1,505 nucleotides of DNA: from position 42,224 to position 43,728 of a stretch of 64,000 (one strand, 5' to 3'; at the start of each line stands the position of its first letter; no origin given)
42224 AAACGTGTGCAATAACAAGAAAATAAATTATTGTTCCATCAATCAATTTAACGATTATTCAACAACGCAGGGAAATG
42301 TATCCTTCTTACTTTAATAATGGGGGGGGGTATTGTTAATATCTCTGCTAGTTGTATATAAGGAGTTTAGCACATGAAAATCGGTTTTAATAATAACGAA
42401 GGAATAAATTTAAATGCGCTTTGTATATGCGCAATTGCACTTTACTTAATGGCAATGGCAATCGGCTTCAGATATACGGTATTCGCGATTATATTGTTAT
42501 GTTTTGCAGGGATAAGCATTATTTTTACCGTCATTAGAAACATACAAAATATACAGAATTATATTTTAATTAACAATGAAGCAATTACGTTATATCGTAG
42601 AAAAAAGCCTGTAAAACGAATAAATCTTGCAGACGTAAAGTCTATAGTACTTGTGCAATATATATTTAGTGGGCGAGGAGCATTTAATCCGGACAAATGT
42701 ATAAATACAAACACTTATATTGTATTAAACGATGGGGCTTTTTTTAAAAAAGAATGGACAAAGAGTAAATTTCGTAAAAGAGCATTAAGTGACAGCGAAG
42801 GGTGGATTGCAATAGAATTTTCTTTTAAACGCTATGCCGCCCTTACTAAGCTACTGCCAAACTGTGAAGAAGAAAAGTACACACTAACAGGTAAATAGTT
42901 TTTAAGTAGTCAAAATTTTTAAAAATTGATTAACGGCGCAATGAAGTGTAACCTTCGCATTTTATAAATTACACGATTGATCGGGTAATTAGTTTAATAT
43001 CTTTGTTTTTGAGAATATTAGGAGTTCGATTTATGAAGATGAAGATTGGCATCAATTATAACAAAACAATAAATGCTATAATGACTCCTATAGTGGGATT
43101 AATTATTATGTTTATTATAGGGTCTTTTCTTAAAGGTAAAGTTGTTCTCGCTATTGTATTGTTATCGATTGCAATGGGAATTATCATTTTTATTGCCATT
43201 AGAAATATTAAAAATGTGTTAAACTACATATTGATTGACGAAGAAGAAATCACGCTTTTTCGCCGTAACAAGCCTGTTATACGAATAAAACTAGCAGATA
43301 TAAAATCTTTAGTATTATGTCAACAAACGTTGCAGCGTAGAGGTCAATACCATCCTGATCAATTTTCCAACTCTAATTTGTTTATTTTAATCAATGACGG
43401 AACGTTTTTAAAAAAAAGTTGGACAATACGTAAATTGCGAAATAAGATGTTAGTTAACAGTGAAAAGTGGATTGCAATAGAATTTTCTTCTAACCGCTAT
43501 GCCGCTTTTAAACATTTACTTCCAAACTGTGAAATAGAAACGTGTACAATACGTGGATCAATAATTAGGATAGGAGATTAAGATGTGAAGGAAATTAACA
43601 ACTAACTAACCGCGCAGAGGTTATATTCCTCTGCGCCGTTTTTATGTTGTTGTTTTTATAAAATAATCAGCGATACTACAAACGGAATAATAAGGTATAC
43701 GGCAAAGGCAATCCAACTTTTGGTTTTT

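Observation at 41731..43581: Three tandem paralogous 2-TM immunity-like genes, each preceded by a relic of the toxin 3' end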

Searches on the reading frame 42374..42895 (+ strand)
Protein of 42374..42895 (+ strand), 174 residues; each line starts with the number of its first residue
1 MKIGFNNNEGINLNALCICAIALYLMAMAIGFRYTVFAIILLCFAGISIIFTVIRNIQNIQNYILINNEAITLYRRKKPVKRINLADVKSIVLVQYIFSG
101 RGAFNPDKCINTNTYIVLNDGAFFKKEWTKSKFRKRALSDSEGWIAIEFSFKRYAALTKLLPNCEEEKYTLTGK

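Call 5: search_protein_families(library=pfam, proteins=[window:42374-42895:+], max_evalue=1)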
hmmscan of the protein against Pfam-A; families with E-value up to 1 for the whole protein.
window:42374-42895:+ (174 aa): 1 family
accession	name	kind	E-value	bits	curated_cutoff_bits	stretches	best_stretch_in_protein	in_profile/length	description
PF10003.15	DUF2244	-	0.11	12.6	27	1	15-76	13-78/138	Integral membrane protein (DUF2244)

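Call 39: search_protein_families(library=ncbifam, proteins=[window:42374-42895:+], max_evalue=1)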
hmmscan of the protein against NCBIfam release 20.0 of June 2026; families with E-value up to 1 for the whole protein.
window:42374-42895:+ (174 aa): 2 families
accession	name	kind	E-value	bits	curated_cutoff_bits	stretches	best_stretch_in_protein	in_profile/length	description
NF041635.1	STM3941_fam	subfamily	1.3e-05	25.2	40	1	18-95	14-94/157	STM3941 family protein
NF049853.1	WD_0736_fam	equivalog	0.0022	18.5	80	1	14-78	10-75/100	WD_0736 family protein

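Call 81: search_protein_families(library=padloc, proteins=[window:42374-42895:+], max_evalue=0.1)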
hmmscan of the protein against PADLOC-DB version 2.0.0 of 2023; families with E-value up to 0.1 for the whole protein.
window:42374-42895:+ (174 aa): 1 family
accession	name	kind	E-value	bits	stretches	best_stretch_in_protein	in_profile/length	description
PDLC03158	Specificity_I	-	0.024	11.6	1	62-154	291-386/433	Type I specificity subunit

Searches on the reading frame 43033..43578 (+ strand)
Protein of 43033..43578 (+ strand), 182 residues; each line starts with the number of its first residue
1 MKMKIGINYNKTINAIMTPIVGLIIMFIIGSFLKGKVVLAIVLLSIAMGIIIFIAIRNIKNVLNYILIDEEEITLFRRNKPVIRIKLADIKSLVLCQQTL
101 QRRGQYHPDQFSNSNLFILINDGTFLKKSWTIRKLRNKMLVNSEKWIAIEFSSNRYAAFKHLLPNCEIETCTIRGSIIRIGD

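Call 5: search_protein_families(library=pfam, proteins=[window:43033-43578:+], max_evalue=1)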
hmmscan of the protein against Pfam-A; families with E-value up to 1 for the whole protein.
window:43033-43578:+ (182 aa): 3 families
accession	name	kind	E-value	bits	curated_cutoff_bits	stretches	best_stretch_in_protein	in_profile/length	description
PF22355.1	tRNA_int_end_N3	-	0.022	15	26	1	61-87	16-42/55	tRNA-splicing endonuclease subunit NEQ261 N-terminal domain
PF04246.17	RseC_MucC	-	0.038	14.3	24.4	1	15-62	70-117/130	Positive regulator of sigma(E), RseC/MucC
PF13515.12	FUSC_2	-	0.046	14.3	25.6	1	1-59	25-82/126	Fusaric acid resistance protein-like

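Call 39: search_protein_families(library=ncbifam, proteins=[window:43033-43578:+], max_evalue=1)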
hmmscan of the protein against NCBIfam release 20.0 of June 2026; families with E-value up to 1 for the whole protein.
window:43033-43578:+ (182 aa): 2 families
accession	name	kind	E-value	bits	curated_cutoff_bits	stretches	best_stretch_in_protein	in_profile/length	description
NF041635.1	STM3941_fam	subfamily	0.016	15.1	40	1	17-94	11-91/157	STM3941 family protein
NF052423.1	lpg1689_fam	equivalog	0.44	10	150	1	10-80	106-179/184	lpg1689 family Dot/Icm T4SS effector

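Call 81: search_protein_families(library=padloc, proteins=[window:43033-43578:+], max_evalue=0.1)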
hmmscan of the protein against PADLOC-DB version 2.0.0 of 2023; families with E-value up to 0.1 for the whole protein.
window:43033-43578:+ (182 aa): 0 families
